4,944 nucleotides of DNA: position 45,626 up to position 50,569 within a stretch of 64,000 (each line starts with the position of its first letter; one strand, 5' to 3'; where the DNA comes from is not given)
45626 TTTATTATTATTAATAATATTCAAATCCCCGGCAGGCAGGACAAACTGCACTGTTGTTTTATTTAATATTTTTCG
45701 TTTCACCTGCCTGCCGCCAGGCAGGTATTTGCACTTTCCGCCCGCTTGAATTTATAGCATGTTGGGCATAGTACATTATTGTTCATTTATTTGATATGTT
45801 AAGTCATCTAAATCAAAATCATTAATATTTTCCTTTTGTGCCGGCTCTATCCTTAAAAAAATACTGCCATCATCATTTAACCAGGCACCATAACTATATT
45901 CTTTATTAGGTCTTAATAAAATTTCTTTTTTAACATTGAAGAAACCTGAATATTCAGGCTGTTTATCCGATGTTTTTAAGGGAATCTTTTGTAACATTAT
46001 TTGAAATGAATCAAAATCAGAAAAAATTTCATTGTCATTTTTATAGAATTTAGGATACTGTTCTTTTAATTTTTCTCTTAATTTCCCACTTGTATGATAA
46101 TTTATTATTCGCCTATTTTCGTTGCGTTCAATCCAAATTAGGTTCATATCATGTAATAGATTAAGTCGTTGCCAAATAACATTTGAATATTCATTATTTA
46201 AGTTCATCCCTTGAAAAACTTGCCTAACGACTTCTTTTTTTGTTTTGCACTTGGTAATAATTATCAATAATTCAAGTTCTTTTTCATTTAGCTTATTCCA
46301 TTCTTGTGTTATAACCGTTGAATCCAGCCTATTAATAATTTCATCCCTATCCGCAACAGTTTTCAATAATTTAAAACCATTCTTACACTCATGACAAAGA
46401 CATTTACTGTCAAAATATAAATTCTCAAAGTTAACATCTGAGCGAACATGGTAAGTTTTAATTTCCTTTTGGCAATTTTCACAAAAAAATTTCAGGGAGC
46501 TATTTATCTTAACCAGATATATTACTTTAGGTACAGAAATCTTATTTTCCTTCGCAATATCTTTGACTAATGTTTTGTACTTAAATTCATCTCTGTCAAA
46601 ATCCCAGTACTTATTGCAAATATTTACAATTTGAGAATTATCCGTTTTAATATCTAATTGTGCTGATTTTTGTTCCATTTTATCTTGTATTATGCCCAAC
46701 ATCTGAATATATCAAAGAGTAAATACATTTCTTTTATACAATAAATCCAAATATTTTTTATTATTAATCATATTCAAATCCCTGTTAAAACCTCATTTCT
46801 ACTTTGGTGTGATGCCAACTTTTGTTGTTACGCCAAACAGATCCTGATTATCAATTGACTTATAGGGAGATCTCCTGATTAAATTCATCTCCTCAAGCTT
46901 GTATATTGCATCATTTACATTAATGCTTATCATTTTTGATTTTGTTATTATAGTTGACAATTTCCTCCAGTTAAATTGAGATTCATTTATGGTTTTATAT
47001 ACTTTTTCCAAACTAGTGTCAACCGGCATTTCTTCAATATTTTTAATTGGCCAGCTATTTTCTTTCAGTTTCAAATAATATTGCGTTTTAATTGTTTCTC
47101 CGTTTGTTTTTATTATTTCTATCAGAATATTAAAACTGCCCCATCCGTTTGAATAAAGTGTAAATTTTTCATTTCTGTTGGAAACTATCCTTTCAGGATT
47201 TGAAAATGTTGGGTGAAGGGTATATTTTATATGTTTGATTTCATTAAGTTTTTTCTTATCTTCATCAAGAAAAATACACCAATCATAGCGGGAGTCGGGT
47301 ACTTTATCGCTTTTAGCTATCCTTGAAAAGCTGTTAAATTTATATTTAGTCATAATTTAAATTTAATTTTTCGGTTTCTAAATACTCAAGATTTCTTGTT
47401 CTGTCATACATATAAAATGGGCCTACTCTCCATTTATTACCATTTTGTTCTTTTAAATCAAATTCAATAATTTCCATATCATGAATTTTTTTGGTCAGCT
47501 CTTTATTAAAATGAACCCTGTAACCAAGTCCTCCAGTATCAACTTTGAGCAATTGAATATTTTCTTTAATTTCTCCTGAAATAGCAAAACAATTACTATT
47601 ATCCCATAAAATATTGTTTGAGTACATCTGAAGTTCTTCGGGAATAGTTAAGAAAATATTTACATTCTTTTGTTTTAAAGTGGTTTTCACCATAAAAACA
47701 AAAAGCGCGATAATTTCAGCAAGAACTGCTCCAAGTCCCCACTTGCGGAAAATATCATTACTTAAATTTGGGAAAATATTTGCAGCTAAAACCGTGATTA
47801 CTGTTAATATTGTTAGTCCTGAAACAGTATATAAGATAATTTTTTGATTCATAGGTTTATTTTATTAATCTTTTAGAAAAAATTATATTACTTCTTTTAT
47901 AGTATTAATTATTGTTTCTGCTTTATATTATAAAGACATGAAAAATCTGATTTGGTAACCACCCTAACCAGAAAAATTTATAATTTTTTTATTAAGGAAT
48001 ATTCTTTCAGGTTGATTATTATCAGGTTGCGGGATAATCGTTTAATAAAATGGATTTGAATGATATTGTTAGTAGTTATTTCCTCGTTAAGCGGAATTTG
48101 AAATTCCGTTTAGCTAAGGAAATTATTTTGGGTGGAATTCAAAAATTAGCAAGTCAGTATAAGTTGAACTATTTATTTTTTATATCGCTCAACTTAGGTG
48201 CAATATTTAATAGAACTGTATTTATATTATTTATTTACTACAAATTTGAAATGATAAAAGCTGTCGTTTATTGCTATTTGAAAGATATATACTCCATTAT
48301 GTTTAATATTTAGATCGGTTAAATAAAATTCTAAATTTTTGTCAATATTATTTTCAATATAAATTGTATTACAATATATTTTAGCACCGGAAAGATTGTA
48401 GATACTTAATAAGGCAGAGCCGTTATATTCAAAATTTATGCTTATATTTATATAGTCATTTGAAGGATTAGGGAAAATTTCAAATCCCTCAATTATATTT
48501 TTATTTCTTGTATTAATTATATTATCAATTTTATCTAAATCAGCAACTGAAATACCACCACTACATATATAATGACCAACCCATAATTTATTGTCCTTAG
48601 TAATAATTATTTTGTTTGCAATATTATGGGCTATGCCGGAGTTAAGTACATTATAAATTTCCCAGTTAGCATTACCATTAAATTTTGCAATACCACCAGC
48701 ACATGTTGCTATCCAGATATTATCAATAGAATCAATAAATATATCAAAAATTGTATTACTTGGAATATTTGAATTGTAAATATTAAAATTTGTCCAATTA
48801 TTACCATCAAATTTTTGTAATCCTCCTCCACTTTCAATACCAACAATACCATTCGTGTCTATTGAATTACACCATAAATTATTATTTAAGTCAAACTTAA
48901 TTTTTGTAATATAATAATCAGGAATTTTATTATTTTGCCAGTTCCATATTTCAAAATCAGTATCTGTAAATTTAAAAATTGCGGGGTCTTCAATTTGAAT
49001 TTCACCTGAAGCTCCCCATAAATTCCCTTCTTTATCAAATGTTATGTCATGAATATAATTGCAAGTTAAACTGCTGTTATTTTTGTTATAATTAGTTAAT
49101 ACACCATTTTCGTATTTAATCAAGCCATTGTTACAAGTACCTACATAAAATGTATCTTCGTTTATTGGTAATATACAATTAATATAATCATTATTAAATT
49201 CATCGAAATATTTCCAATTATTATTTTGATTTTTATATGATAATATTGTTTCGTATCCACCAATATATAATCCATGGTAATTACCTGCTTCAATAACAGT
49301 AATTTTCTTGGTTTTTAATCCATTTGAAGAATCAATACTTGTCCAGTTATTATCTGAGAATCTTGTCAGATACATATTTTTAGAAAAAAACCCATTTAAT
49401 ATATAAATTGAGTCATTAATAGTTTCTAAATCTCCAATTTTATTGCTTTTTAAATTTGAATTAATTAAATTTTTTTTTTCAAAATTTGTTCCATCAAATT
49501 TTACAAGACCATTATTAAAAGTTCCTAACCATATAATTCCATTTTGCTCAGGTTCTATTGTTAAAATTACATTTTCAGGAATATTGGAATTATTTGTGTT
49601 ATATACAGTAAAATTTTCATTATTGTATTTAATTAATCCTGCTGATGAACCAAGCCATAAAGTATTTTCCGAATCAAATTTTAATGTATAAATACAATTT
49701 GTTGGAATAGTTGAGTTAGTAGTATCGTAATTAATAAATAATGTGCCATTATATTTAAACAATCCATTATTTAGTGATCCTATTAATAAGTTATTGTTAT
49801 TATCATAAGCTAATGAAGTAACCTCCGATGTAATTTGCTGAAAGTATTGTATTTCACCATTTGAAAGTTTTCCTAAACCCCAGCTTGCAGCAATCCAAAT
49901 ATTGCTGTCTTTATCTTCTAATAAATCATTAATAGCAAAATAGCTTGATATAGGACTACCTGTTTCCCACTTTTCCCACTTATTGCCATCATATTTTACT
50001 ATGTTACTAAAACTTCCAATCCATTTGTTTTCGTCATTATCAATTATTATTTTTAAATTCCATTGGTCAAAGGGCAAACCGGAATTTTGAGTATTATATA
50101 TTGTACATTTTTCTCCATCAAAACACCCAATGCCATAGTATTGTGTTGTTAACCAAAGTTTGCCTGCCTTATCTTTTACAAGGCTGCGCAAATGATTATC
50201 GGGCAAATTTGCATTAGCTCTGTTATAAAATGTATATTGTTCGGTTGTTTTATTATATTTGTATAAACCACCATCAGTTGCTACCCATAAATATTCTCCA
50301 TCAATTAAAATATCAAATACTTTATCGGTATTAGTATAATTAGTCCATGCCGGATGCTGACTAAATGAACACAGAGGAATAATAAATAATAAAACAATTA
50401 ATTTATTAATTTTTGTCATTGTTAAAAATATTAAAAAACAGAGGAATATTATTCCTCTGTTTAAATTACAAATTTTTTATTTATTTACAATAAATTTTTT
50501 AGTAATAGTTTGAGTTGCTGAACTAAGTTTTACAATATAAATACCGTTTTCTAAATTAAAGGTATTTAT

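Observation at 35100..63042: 27.6-kb co-oriented array of ~13 gene units, each followed by a member of one mosaic repeat superfamily (cassette-array-like)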

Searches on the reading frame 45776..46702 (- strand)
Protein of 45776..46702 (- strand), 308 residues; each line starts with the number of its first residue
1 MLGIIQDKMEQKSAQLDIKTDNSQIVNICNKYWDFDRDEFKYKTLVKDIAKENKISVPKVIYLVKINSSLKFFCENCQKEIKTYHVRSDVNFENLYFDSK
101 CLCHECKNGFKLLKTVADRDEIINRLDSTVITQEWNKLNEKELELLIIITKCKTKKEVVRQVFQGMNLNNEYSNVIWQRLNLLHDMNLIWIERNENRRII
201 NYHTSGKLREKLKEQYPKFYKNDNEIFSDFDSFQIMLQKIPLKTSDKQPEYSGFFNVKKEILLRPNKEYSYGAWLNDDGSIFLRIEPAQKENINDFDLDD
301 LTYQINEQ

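Call 11: search_protein_families(library=pfam, proteins=[window:45776-46702:-], max_evalue=0.01)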
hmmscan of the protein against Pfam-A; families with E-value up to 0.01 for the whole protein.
window:45776-46702:- (308 aa): 0 families

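Call 38: find_encoding_contigs(protein=window:45776-46702:-, flank=6000, max_places=10)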
Protein window:45776-46702:- (308 aa): 2 contigs read that carry it; 1 place shown.
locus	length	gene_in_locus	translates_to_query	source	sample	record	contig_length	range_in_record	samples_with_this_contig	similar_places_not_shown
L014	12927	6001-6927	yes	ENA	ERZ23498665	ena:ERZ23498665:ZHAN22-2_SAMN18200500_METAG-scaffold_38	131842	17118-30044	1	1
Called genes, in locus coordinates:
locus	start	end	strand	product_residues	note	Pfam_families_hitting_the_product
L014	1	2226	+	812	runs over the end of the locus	PF24738:DUF7689, PF18962:Por_Secre_tail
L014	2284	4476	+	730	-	PF07494:Reg_prop (faint), PF18962:Por_Secre_tail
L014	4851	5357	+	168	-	-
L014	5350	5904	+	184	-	PF03366:YEATS, PF20305:pYEATS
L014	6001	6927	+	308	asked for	-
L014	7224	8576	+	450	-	PF01510:Amidase_2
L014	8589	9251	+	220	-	-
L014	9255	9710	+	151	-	-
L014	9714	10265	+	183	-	-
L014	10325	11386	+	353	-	PF04909:Amidohydro_2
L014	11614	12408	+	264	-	-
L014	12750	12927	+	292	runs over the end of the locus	-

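Call 67: search_protein_families(library=ncbifam, proteins=[window:45776-46702:-], max_evalue=0.01)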
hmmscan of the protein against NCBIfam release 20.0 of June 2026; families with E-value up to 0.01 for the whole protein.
window:45776-46702:- (308 aa): 1 family
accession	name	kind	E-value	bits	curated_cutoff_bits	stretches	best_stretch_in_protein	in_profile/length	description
NF045583.1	Npun_R2479_HDIG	equivalog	0.0066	15.7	400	0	36-134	177-273/275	Npun_R2479 family HD domain-containing metalloprotein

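Call 68: search_protein_families(library=padloc, proteins=[window:45776-46702:-], max_evalue=0.01)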
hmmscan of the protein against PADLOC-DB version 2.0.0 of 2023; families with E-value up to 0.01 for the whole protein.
window:45776-46702:- (308 aa): 0 families

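Call 70: find_homologous_proteins(query=window:45776-46702:-, max_evalue=0.001)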
Query window:45776-46702:- (308 aa): 6 proteins with E <= 0.001 among 751 candidates.
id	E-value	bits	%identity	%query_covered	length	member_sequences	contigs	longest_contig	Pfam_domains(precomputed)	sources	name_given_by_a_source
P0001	1.2e-196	670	100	97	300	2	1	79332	-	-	-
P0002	1.7e-99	351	55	94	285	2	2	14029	-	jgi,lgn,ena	-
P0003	1.1e-98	348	57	88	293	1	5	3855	-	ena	-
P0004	4.8e-96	339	51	94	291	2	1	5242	-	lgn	-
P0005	8.9e-93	329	52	93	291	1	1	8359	-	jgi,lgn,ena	-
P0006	4.6e-81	290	48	92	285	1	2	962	-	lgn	-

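Call 71: find_encoding_contigs(protein=P0002, flank=8000, max_places=4)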
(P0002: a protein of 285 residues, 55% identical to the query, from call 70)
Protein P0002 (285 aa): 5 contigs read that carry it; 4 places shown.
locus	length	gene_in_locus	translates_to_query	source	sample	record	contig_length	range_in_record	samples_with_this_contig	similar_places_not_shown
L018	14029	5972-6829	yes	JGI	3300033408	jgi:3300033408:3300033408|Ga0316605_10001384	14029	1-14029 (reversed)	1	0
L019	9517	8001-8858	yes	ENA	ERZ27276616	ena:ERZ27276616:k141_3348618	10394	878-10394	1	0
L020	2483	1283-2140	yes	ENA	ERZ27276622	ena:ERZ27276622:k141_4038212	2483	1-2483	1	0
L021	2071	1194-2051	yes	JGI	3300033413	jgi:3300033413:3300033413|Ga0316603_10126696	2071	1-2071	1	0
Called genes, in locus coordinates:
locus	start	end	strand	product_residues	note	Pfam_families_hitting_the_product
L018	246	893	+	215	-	-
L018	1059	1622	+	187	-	-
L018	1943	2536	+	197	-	-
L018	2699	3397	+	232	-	PF13643:DUF4145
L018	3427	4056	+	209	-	PF20712:CyanoTRADDas_TM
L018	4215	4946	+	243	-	-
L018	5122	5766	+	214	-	-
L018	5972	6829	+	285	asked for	-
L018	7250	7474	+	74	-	-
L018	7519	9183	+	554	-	-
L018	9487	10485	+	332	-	-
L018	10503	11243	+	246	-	PF05168:HEPN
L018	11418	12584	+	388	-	PF00756:Esterase, PF00686:CBM_20 (weak)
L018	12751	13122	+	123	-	-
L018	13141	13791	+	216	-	-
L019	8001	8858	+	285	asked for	-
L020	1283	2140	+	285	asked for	-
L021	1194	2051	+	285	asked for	-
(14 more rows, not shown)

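Call 72: find_encoding_contigs(protein=P0005, flank=8000, max_places=4)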
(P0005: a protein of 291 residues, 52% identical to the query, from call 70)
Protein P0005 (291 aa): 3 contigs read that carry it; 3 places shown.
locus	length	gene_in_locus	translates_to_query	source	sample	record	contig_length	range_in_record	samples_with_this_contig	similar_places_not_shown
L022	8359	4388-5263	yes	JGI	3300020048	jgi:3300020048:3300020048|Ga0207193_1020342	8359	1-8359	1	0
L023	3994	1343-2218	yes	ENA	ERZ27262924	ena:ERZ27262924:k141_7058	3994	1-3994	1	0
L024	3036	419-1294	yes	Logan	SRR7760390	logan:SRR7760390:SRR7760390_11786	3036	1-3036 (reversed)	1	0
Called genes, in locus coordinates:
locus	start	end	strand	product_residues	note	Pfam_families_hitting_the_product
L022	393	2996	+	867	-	PF02861:Clp_N, PF23569:NBD_SMAX1, PF00004:AAA, PF17871:AAA_lid_9, PF07724:AAA_2, PF00004:AAA, PF07728:AAA_5, PF10431:ClpB_D2-small, +9 more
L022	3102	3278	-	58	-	-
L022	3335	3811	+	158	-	PF04383:KilA-N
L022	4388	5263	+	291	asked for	-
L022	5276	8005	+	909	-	-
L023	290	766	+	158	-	PF04383:KilA-N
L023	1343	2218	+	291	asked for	-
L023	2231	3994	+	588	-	?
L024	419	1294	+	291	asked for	-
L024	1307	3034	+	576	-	?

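Call 73: find_encoding_contigs(protein=P0004, flank=8000, max_places=4)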
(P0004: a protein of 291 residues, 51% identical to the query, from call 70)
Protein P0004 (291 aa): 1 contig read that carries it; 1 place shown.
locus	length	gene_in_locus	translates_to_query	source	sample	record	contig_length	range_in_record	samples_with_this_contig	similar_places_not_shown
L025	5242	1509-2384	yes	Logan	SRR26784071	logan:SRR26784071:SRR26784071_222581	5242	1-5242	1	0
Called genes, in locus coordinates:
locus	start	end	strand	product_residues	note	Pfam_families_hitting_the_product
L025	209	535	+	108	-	-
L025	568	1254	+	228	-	-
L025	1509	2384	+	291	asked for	-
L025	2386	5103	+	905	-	PF07504:FTP, PF01447:Peptidase_M4, PF02868:Peptidase_M4_C, PF00932:LTD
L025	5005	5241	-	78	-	?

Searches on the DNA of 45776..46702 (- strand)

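Call 74: search_with_rna_model(model_id=R1, sources=[L018, L019, L020, L021, L022, L023, L024, L025], max_evalue=10, filters=off)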
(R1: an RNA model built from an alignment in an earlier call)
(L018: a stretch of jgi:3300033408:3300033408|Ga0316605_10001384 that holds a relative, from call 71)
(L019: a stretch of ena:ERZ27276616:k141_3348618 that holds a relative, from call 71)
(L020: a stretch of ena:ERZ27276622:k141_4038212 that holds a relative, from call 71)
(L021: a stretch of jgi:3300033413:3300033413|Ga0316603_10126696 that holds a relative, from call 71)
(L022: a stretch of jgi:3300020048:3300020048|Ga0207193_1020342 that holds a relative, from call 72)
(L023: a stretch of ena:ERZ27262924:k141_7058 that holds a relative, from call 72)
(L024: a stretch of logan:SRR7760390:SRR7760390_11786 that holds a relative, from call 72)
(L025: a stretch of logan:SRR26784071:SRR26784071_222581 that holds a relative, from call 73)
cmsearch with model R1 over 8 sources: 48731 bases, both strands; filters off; matches with E-value up to 10: 8.
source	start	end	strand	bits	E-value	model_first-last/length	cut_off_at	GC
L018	13185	13224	-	16.8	0.043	1-72/72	no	0.2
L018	12594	12726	+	11.3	1.4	1-72/72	no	0.54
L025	575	626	-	9.4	4.9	1-72/72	no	0.29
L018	7369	7423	+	8.9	6.7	1-72/72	no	0.38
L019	9398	9452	+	8.9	6.7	1-72/72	no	0.38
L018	7369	7423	-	8.5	8.8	1-72/72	no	0.38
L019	9398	9452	-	8.5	8.8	1-72/72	no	0.38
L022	3875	3931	-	8.5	9.1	1-72/72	no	0.28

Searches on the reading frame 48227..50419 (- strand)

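Call 11: search_protein_families(library=pfam, proteins=[window:48227-50419:-], max_evalue=0.01)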
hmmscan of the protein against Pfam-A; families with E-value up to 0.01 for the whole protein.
window:48227-50419:- (730 aa): 2 families
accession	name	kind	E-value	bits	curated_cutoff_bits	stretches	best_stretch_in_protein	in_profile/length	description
PF07494.17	Reg_prop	-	3.2e-27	91.5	20.4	0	552-572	2-22/24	Two component regulator propeller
PF18962.6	Por_Secre_tail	-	1.5e-06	28.8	27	1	648-728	1-75/75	Secretion system C-terminal sorting domain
